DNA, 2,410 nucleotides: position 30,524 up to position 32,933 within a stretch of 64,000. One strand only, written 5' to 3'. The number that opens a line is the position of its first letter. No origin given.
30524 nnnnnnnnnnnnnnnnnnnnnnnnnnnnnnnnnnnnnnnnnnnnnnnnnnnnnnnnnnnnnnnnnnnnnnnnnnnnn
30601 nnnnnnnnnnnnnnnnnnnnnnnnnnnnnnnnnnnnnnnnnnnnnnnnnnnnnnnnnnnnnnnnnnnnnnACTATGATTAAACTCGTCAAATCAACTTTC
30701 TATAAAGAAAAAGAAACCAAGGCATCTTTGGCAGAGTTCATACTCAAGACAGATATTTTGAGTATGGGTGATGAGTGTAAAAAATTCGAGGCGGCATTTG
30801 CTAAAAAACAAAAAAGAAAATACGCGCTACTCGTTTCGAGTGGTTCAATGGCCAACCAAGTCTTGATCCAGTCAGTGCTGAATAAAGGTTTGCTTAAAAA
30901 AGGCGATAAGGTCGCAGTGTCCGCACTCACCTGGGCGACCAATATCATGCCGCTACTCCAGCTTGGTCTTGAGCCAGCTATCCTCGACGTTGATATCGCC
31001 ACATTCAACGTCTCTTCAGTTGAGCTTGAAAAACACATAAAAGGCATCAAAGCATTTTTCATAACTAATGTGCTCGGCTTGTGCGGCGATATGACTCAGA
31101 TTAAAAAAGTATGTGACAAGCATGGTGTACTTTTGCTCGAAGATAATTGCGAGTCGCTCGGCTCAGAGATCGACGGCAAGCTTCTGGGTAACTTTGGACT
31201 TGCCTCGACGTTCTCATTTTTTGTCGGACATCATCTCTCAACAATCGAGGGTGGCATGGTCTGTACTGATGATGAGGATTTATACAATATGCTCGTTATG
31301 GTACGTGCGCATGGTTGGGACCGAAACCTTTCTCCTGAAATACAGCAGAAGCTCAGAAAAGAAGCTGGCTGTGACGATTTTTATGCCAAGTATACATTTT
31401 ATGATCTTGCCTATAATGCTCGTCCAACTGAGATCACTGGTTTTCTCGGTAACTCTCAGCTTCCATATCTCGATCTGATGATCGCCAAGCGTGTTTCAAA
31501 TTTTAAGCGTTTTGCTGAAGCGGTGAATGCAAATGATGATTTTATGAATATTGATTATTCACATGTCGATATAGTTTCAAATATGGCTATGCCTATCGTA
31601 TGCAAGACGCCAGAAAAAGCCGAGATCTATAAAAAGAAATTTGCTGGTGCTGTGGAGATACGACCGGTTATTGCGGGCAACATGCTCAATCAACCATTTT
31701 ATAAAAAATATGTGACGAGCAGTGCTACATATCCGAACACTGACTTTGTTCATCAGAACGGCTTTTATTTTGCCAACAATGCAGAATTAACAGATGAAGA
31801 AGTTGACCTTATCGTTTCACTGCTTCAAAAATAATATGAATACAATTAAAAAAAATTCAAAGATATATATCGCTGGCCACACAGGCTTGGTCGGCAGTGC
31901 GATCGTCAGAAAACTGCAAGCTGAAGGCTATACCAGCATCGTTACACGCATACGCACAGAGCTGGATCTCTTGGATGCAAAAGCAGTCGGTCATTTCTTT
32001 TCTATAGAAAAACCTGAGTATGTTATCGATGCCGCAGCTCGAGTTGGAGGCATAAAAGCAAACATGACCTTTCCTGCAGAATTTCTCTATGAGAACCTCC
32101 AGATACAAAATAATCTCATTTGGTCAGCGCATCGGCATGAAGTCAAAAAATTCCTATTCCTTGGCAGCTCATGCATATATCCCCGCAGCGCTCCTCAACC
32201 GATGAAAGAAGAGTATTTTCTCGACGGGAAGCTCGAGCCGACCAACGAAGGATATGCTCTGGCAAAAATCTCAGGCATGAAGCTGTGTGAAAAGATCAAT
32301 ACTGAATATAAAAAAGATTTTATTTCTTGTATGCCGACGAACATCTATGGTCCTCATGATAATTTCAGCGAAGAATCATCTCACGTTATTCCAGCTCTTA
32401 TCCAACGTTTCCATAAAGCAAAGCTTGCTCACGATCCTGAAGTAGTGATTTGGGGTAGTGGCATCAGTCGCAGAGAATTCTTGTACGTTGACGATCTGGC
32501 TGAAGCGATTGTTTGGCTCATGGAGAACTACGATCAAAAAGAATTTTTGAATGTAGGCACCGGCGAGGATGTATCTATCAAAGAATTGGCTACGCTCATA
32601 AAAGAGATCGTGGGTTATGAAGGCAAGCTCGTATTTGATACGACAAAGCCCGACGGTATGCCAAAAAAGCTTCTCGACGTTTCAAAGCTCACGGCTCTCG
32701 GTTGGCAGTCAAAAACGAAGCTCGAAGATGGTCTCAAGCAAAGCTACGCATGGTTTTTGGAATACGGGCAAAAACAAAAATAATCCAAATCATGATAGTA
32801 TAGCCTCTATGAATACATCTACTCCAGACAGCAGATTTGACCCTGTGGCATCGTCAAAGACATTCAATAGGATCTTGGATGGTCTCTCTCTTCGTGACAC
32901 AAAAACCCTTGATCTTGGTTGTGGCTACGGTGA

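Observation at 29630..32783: GDP-colitose (3,6-dideoxyhexose) pathway: gmd, His-for-Lys DegT enzyme (ColD-like), fcl/ColC-like reductase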

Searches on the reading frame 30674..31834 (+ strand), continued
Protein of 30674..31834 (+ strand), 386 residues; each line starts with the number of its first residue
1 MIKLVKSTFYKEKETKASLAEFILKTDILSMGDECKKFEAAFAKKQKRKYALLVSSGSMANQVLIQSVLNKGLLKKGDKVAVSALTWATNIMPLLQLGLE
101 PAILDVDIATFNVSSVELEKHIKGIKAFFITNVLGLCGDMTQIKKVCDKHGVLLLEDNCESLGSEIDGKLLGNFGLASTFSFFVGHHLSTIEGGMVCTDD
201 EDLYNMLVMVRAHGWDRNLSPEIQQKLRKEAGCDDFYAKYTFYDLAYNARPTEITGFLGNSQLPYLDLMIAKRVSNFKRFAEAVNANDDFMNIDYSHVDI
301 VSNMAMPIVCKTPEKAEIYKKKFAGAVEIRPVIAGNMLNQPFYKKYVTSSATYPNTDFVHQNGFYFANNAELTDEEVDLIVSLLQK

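Call 42: search_protein_families(library=ncbifam, max_evalue=1e-40, proteins=[L003:9169-10098:+, L005:5158-6090:+, L008:3069-3995:+, L014:3066-4004:+, L017:3047-3973:+, L018:3060-4004:+, L024:3044-3991:+, L026:3048-4004:+])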
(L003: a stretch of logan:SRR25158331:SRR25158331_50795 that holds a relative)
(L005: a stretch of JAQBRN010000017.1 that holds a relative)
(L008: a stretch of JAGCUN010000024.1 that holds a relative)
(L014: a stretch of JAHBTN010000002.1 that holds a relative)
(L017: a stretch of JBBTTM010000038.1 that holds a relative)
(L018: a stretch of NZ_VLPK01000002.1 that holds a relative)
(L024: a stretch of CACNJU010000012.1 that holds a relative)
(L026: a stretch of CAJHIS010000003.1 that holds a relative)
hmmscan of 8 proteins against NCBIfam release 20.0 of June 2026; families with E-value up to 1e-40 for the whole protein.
L003:9169-10098:+ (309 aa): 1 family
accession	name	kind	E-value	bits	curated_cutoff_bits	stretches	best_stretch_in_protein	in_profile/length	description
NF047922.1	GDPFucSynFcl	equivalog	2.2e-141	470.7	500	1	4-308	2-305/308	GDP-L-fucose synthase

L005:5158-6090:+ (310 aa): 1 family
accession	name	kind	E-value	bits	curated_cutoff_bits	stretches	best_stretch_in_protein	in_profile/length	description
NF047922.1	GDPFucSynFcl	equivalog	2.5e-141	470.5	500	1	5-307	2-303/308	GDP-L-fucose synthase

L008:3069-3995:+ (308 aa): 1 family
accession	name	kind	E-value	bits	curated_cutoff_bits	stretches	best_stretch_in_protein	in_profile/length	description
NF047922.1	GDPFucSynFcl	equivalog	7.6e-121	403.3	500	1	5-304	3-301/308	GDP-L-fucose synthase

L014:3066-4004:+ (312 aa): 1 family
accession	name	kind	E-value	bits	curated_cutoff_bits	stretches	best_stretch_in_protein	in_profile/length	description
NF047922.1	GDPFucSynFcl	equivalog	2.4e-128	427.9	500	1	4-307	2-304/308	GDP-L-fucose synthase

L017:3047-3973:+ (308 aa): 1 family
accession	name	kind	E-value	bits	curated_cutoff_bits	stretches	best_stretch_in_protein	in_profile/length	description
NF047922.1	GDPFucSynFcl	equivalog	4.1e-144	479.7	500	1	4-307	2-304/308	GDP-L-fucose synthase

L018:3060-4004:+ (314 aa): 1 family
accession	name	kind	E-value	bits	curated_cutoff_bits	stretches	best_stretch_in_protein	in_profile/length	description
NF047922.1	GDPFucSynFcl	equivalog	3e-131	437.4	500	1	5-306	2-302/308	GDP-L-fucose synthase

L024:3044-3991:+ (315 aa): 1 family
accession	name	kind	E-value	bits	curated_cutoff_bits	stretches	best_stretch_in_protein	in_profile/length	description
NF047922.1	GDPFucSynFcl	equivalog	2.6e-119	398.2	500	1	6-309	2-303/308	GDP-L-fucose synthase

L026:3048-4004:+ (318 aa): 1 family
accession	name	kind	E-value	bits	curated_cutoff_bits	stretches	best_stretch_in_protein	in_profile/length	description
NF047922.1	GDPFucSynFcl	equivalog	2.1e-125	418.2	500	1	8-308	2-301/308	GDP-L-fucose synthase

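Call 58: predict_structure(alignment_id=A1)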
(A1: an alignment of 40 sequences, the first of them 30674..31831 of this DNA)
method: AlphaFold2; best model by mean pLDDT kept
length: 386 residues; sequences in the alignment: 40
mean_pLDDT: 89.0   pTM: 0.90
mean pLDDT of the five models: 89.0, 88.8, 86.3, 84.9, 84.6
residues with pLDDT >= 90: 247; 70-90: 113; 50-70: 21; < 50: 5
segments of 3 or more residues with pLDDT < 50: 184-188
pLDDT, mean of each block of 10 residues (from residue 1): 79 91 90 92 97 91 93 94 85 89 90 94 96 87 98 94 94 96 56 90 94 83 88 70 68 91 92 97 98 94 92 97 93 72 74 89 91 96 96
secondary structure, 60 per line:
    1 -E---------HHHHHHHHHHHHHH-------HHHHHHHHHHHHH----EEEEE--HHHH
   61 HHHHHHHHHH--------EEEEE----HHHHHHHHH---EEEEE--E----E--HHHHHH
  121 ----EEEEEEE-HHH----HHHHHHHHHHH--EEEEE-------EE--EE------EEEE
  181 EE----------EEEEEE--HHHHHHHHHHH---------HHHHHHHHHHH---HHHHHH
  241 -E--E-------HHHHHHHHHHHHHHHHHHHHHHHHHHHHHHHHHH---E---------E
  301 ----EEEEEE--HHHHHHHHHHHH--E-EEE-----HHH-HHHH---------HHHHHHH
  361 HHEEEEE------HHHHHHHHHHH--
elements in order: H12-25 H33-45 E50-54 H57-70 E79-83 H88-96 E100-104 H115-120 E125-131 H140-150 E153-157 E177-182 E193-198 H201-211 H221-231 H235-240 H253-286 E305-310 H313-324 E329-331 H341-344 H354-362 E363-367 H374-384

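Call 60: fold_search(model_id=the predicted structure, library=pdb)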
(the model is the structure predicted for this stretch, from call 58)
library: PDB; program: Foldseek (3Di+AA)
matches with E <= 10: 1944; with E <= 0.001: 1409
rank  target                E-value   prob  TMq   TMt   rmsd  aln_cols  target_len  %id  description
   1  2r0t_A                2.6e-30  1.00  0.87  0.87   3.5       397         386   30  Crystal structure of GDP-4-keto-6-deoxymannose-3-dehydratase with a trapped PLP-glutamate geminal diamine (released 2007-12-18)
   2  2gms_A                3.9e-30  1.00  0.87  0.87   3.4       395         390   31  E coli GDP-4-keto-6-deoxy-D-mannose-3-dehydratase with bound hydrated PLP (released 2006-09-05)
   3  3gr9_A                4.7e-30  1.00  0.86  0.86   3.6       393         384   31  Crystal structure of ColD H188K S187N (released 2009-06-16)
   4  3gr9_G                6.3e-30  1.00  0.87  0.87   3.6       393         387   31  Crystal structure of ColD H188K S187N (released 2009-06-16)
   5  3gr9_C                7.9e-30  1.00  0.87  0.86   3.5       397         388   31  Crystal structure of ColD H188K S187N (released 2009-06-16)
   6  2gms_B                8.4e-30  1.00  0.88  0.87   3.6       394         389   31  E coli GDP-4-keto-6-deoxy-D-mannose-3-dehydratase with bound hydrated PLP (released 2006-09-05)
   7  3b8x_B                1.1e-29  1.00  0.85  0.85   3.4       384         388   31  Crystal structure of GDP-4-keto-6-deoxymannose-3-dehydratase (ColD) H188N mutant with bound GDP-perosamine (released 2007-11-27)
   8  3b8x_A                4.0e-29  1.00  0.87  0.87   3.5       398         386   31  Crystal structure of GDP-4-keto-6-deoxymannose-3-dehydratase (ColD) H188N mutant with bound GDP-perosamine (released 2007-11-27)
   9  3gr9_B                4.0e-29  1.00  0.85  0.85   3.8       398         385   31  Crystal structure of ColD H188K S187N (released 2009-06-16)
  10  3gr9_F                4.2e-29  1.00  0.85  0.85   3.4       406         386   30  Crystal structure of ColD H188K S187N (released 2009-06-16)
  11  3gr9_D                6.4e-28  1.00  0.84  0.85   3.8       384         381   32  Crystal structure of ColD H188K S187N (released 2009-06-16)
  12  3gr9_E                1.0e-27  1.00  0.85  0.86   3.6       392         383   31  Crystal structure of ColD H188K S187N (released 2009-06-16)
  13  3bcx_A                4.6e-26  1.00  0.84  0.78   3.7       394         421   29  E1 Dehydrase (released 2007-11-27)
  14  3bb8_A                6.1e-26  1.00  0.84  0.78   3.8       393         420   29  E1 Dehydrase H220K Mutant (released 2008-09-16)
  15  3bcx_B                1.5e-25  1.00  0.84  0.78   3.9       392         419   29  E1 Dehydrase (released 2007-11-27)
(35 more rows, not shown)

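Call 66: find_encoding_contigs(protein=P0027, flank=6000, max_places=1)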
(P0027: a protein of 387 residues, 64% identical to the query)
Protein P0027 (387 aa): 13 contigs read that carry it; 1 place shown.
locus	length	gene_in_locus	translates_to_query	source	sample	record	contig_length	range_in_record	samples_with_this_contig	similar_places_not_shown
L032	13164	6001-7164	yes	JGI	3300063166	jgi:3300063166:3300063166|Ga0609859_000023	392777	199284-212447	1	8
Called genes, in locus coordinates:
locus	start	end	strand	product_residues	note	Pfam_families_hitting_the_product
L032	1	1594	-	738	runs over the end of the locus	-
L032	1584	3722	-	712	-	-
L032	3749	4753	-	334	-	PF00535:Glycos_transf_2, PF10111:Glyco_tranf_2_2 (weak)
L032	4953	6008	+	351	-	PF01370:Epimerase, PF02719:Polysacc_synt_2 (weak), PF04321:RmlD_sub_bind, PF16363:GDP_Man_Dehyd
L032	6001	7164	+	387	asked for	PF01041:DegT_DnrJ_EryC1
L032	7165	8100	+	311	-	PF01370:Epimerase, PF02719:Polysacc_synt_2 (faint), PF04321:RmlD_sub_bind, PF16363:GDP_Man_Dehyd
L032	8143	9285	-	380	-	PF00534:Glycos_transf_1, PF13692:Glyco_trans_1_4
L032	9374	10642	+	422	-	-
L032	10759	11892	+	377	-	PF02350:Epimerase_2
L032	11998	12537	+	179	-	-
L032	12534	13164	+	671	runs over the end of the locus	PF16158:N_BRCA1_IG, PF01453:B_lectin (faint)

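Call 67: find_encoding_contigs(protein=P0002, flank=6000, max_places=1)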
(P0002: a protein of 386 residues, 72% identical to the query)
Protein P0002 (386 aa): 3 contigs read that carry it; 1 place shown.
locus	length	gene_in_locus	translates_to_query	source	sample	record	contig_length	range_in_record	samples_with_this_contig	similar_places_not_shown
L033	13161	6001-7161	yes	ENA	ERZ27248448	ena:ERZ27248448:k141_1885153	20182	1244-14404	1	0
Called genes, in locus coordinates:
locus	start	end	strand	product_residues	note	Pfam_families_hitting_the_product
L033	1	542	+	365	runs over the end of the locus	PF20706:GT4-conflict (faint), PF00534:Glycos_transf_1, PF13692:Glyco_trans_1_4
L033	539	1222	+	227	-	PF05050:Methyltransf_21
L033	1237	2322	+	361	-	PF00534:Glycos_transf_1, PF13692:Glyco_trans_1_4, PF13524:Glyco_trans_1_2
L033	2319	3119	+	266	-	-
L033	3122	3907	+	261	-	-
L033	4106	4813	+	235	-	-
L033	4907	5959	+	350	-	PF01370:Epimerase, PF04321:RmlD_sub_bind (weak), PF16363:GDP_Man_Dehyd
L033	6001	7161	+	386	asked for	PF01041:DegT_DnrJ_EryC1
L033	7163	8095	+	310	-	PF01370:Epimerase, PF04321:RmlD_sub_bind, PF16363:GDP_Man_Dehyd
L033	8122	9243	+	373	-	PF13439:Glyco_transf_4, PF13579:Glyco_trans_4_4 (weak), PF00534:Glycos_transf_1, PF13692:Glyco_trans_1_4, PF13524:Glyco_trans_1_2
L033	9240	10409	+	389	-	PF13439:Glyco_transf_4, PF13579:Glyco_trans_4_4, PF00534:Glycos_transf_1, PF13692:Glyco_trans_1_4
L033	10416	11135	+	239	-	PF01209:Ubie_methyltran (weak), PF03141:Methyltransf_29 (weak), PF13489:Methyltransf_23, PF07021:MetW, PF13649:Methyltransf_25, PF13847:Methyltransf_31, PF08241:Methyltransf_11, PF08242:Methyltransf_12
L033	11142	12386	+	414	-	PF13439:Glyco_transf_4, PF13579:Glyco_trans_4_4, PF00534:Glycos_transf_1, PF13692:Glyco_trans_1_4, PF13524:Glyco_trans_1_2 (weak)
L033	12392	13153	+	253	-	PF08242:Methyltransf_12, PF13649:Methyltransf_25 (weak)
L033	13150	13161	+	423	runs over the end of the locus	PF01943:Polysacc_synt, PF13440:Polysacc_synt_3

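Call 68: find_encoding_contigs(protein=P0019, flank=6000, max_places=1)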
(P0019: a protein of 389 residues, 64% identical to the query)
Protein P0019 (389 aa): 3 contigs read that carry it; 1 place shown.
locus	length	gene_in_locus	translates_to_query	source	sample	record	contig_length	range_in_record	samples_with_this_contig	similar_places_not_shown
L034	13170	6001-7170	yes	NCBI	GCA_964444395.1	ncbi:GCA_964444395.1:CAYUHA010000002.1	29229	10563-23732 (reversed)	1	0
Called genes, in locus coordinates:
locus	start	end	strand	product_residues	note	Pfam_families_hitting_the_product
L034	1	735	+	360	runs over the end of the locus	PF01075:Glyco_transf_9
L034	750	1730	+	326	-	PF00535:Glycos_transf_2, PF13641:Glyco_tranf_2_3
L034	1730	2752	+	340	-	PF01408:GFO_IDH_MocA, PF02894:GFO_IDH_MocA_C, PF22725:GFO_IDH_MocA_C3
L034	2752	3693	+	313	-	PF00551:Formyl_trans_N, PF02911:Formyl_trans_C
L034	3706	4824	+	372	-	PF00266:Aminotran_5 (weak), PF01041:DegT_DnrJ_EryC1, PF01053:Cys_Met_Meta_PP (weak)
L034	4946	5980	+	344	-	PF01370:Epimerase, PF04321:RmlD_sub_bind (weak), PF16363:GDP_Man_Dehyd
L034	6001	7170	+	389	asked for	PF01041:DegT_DnrJ_EryC1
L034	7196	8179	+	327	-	PF01073:3Beta_HSD, PF01370:Epimerase, PF02719:Polysacc_synt_2 (weak), PF05368:NmrA (weak), PF07993:NAD_binding_4, PF16363:GDP_Man_Dehyd, PF13460:NAD_binding_10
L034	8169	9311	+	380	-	PF00534:Glycos_transf_1, PF13692:Glyco_trans_1_4, PF26337:Gtf3_C, PF00534:Glycos_transf_1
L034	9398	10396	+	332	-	PF00535:Glycos_transf_2, PF10111:Glyco_tranf_2_2 (weak), PF13506:Glyco_transf_21, PF13641:Glyco_tranf_2_3, PF13632:Glyco_trans_2_3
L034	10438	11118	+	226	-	PF05219:DREV, PF13489:Methyltransf_23, PF05401:NodS, PF13847:Methyltransf_31, PF08241:Methyltransf_11, PF08242:Methyltransf_12, PF13649:Methyltransf_25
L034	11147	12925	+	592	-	PF02543:Carbam_trans_N, PF16861:Carbam_trans_C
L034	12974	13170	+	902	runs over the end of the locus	PF11847:GT-C_AftD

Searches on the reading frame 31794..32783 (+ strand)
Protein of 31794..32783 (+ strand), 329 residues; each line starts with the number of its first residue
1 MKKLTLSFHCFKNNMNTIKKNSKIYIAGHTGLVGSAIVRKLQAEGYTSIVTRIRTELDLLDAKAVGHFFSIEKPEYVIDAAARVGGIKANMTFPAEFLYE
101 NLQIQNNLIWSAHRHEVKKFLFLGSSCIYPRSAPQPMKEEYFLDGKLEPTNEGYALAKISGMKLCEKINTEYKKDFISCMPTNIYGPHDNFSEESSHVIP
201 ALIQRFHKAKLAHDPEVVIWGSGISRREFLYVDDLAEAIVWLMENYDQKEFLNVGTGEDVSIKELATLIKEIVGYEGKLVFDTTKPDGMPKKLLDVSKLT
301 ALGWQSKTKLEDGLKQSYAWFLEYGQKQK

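Call 6: search_protein_families(library=ncbifam, proteins=[window:31794-32783:+])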
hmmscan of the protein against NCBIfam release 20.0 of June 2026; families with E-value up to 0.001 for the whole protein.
window:31794-32783:+ (329 aa): 13 families
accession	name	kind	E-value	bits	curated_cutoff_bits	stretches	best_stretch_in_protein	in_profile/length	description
NF047922.1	GDPFucSynFcl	equivalog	1.2e-141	471.6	500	1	21-325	2-305/308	GDP-L-fucose synthase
TIGR01179.1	galE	equivalog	2.8e-22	79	262.3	1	56-322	53-326/332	UDP-glucose 4-epimerase GalE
TIGR01181.1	dTDP_gluc_dehyt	equivalog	6e-21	74.9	365.1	1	57-324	57-314/321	dTDP-glucose 4,6-dehydratase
TIGR02197.1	heptose_epim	equivalog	6.6e-16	58.3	274.6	1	24-278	1-265/316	ADP-glyceromanno-heptose 6-epimerase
TIGR04180.1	EDH_00030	hypoth_equivalog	2.1e-14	53.3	475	1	72-285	69-268/297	NAD-dependent 4,6-dehydratase LegB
NF008360.0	PRK11150.1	equivalog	1.4e-10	40.9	452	1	24-269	2-250/310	ADP-glyceromanno-heptose 6-epimerase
NF007490.0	PRK10084.1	subfamily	4.7e-10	39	649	1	58-324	58-337/361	dTDP-glucose 4,6-dehydratase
NF007582.0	PRK10217.1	equivalog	5.3e-08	32.3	698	1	139-323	145-333/355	dTDP-glucose 4,6-dehydratase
NF011728.1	PRK15181.1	equivalog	2.6e-07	30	760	1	75-323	92-339/348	Vi polysaccharide biosynthesis UDP-N-acetylglucosaminuronic acid C-4 epimerase TviC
TIGR01214.1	rmlD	equivalog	1.2e-05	24.6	224.05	1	23-84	1-61/285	dTDP-4-dehydrorhamnose reductase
TIGR03466.1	HpnA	hypoth_equivalog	4.5e-05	22.5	367.65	1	23-192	2-178/327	hopanoid-associated sugar epimerase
TIGR01777.1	yfcH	hypoth_equivalog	0.00018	21.2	207.35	0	24-52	1-30/292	TIGR01777 family oxidoreductase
NF008872.0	PRK11908.1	equivalog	0.00021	20.5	294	0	176-273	171-271/349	bifunctional UDP-4-keto-pentose/UDP-xylose synthase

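Call 22: search_solved_structures(query=window:31836-32783:+, show_alignments=1)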
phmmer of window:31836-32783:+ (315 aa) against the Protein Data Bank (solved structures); distinct sequences matched with E-value up to 0.001: 87 (the best 60 are shown).
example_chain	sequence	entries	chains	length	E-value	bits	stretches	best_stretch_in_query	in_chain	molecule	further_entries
1bsv_A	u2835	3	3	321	4.7e-110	371.2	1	8-310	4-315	PROTEIN (GDP-FUCOSE SYNTHETASE) | GDP-FUCOSE SYNTHETASE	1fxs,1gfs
1e6u_A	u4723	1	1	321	9.7e-110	370.2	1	8-310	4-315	GDP-FUCOSE SYNTHETASE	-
1bws_A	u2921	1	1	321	1.2e-109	369.8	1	8-310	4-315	PROTEIN (GDP-4-KETO-6-DEOXY-D-MANNOSE EPIMERASE/REDUCTASE)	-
1e7s_A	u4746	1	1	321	2.3e-109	368.9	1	8-310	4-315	GDP-FUCOSE SYNTHETASE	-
1e7q_A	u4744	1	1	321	2.5e-109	368.8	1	8-310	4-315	GDP-FUCOSE SYNTHETASE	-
1e7r_A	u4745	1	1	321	1.6e-108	366.2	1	8-310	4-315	GDP-FUCOSE SYNTHETASE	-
7ll6_A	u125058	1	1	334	2.1e-102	346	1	8-309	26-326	GDP-L-fucose synthase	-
8du0_A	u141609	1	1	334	5.6e-102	344.7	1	8-309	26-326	GDP-L-fucose synthase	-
7anh_A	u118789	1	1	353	1.8e-94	320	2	5-200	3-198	GDP-L-fucose synthase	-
8ewu_A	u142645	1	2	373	4.1e-85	289.3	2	4-200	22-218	GDP-L-fucose synthase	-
7m13_A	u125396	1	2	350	4.2e-80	272.8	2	5-202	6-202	GDP-L-fucose synthase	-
7cxt_A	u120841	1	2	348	4.5e-80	272.7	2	5-202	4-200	GDP-L-fucose synthase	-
7anc_A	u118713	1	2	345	6.5e-80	272.2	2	5-201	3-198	GDP-L-fucose synthase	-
4bkp_A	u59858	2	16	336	2.7e-49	171.6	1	6-310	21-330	GDP-L-FUCOSE SYNTHASE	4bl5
4e5y_A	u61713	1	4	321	3e-49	171.5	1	7-310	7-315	GDP-L-fucose synthase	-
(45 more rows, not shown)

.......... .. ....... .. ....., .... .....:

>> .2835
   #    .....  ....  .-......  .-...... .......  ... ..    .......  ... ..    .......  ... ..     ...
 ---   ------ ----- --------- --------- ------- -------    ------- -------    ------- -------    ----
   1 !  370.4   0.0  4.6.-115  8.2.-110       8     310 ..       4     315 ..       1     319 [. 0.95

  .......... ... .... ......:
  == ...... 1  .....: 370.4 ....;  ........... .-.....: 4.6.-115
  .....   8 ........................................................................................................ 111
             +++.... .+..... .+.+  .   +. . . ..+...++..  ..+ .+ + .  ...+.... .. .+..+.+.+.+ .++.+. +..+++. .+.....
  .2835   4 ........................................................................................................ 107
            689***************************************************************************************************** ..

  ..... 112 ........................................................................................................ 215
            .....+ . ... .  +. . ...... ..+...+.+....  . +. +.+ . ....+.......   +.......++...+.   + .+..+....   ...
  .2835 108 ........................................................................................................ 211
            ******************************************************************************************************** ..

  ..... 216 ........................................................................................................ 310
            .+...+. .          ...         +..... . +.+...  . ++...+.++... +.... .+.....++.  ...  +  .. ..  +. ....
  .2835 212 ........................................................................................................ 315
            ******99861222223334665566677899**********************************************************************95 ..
